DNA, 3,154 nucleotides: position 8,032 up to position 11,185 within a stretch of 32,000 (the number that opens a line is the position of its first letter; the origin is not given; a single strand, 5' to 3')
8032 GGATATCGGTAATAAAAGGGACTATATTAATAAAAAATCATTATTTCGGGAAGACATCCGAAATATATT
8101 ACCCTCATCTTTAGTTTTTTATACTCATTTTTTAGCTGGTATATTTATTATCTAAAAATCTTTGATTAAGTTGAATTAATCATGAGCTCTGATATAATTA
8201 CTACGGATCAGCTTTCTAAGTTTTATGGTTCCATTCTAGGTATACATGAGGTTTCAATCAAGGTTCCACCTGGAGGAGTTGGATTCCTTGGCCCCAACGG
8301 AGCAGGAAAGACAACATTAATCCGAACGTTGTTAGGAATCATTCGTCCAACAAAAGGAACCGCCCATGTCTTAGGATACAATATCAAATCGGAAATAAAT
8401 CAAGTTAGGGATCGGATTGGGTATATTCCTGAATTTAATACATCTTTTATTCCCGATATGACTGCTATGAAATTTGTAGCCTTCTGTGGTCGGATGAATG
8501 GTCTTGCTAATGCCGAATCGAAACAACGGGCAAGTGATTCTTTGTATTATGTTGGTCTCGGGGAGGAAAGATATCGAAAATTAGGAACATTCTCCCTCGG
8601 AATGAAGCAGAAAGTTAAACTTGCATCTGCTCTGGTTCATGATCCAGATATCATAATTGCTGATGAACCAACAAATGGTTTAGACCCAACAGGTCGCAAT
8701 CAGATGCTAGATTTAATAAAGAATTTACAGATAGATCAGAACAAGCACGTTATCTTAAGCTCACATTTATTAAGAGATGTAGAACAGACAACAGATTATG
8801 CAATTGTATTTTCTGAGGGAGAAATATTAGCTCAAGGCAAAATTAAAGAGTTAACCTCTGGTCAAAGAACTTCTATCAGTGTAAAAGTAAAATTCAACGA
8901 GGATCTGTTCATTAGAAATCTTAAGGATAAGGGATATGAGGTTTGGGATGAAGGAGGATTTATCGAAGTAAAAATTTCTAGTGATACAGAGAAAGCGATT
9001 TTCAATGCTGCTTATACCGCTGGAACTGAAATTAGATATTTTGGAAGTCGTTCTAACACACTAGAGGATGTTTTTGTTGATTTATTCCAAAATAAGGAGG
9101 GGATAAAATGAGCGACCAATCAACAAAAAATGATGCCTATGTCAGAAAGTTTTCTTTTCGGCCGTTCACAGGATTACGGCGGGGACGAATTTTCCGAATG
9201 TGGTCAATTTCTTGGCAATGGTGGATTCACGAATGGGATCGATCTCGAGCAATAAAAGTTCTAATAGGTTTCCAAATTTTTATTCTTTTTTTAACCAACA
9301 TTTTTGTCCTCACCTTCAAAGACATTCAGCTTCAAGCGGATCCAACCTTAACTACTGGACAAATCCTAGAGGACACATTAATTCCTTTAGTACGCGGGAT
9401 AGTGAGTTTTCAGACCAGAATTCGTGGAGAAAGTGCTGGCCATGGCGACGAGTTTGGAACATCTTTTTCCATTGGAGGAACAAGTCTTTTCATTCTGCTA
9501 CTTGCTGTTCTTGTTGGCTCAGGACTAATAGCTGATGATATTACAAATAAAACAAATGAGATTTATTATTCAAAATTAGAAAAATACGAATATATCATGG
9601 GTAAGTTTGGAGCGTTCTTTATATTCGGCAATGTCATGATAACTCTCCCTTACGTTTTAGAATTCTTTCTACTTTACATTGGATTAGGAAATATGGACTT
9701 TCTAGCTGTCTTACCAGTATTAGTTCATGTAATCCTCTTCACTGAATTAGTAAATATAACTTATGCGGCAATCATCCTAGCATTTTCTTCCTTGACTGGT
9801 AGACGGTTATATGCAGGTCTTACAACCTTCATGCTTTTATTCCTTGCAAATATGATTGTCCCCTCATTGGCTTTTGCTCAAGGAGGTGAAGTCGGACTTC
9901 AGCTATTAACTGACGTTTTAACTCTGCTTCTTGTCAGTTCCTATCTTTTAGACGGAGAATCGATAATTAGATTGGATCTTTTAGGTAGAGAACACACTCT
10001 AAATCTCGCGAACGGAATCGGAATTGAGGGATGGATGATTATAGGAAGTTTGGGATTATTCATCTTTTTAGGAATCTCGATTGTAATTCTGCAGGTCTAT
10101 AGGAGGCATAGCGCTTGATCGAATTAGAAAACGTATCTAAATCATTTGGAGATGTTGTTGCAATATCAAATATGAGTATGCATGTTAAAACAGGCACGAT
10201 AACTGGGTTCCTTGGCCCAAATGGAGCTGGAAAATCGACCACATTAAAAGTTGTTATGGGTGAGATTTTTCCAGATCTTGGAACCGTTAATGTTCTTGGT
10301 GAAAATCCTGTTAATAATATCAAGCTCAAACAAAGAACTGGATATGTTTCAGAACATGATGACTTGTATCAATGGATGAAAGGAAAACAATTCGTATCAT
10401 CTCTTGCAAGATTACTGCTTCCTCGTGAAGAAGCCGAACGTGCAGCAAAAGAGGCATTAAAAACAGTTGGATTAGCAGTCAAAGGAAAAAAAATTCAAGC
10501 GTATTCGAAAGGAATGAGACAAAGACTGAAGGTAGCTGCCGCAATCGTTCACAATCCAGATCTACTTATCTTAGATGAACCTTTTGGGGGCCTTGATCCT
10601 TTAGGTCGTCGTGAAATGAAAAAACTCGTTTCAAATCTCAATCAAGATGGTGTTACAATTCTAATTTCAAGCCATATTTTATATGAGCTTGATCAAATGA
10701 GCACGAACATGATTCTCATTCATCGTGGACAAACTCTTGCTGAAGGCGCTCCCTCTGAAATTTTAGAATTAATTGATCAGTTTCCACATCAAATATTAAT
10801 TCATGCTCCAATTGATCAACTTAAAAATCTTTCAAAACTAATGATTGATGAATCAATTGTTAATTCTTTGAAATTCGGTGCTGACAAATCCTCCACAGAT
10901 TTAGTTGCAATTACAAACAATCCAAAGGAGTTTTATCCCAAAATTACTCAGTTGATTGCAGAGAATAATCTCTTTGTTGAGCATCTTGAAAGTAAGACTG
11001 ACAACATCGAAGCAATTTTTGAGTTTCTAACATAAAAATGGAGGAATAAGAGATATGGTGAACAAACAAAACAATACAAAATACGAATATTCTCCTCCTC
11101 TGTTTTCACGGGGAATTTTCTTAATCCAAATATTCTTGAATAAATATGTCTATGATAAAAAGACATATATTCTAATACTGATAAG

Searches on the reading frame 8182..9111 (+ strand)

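Call 100: search_protein_families(library=pfam, proteins=[window:8182-9111:+], max_evalue=0.0001)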
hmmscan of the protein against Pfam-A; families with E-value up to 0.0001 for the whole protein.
window:8182-9111:+ (309 aa): 3 families
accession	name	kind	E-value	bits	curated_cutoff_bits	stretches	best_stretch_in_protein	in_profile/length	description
PF00005.33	ABC_tran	-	2.7e-28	99.7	25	1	22-165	2-137/137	ABC transporter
PF13304.12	AAA_21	-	5.3e-12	46.8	27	1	113-195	220-298/304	AAA domain, putative AbiEii toxin, Type IV TA system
PF13732.12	DrrA1-3_C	-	3.4e-05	24.9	27.4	1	229-300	12-79/81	ATP-binding protein DrrA1-3-like, C-terminal domain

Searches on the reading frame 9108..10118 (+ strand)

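Call 100: search_protein_families(library=pfam, proteins=[window:9108-10118:+], max_evalue=0.0001)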
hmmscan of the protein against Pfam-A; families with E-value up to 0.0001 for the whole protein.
window:9108-10118:+ (336 aa): 1 family
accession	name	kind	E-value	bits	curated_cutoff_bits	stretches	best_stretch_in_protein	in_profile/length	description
PF12679.13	ABC2_membrane_2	-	2.4e-07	30.8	27.2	1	41-274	6-230/283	ABC-2 family transporter protein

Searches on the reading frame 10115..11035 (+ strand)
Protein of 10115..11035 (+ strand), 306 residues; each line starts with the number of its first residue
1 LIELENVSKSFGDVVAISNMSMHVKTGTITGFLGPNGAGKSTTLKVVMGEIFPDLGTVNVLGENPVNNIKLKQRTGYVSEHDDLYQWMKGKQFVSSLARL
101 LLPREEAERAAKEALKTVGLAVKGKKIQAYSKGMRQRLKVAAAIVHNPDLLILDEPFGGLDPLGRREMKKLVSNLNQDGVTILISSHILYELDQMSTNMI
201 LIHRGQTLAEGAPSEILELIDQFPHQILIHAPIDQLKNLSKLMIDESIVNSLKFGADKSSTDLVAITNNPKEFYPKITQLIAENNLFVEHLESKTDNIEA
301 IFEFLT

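Call 100: search_protein_families(library=pfam, proteins=[window:10115-11035:+], max_evalue=0.0001)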
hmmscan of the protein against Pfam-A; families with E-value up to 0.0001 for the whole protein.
window:10115-11035:+ (306 aa): 2 families
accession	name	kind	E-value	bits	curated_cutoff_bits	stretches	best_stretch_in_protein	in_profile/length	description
PF00005.33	ABC_tran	-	3.5e-27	96.1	25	1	18-157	2-136/137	ABC transporter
PF13304.12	AAA_21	-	7.6e-10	39.8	27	1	128-193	236-304/304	AAA domain, putative AbiEii toxin, Type IV TA system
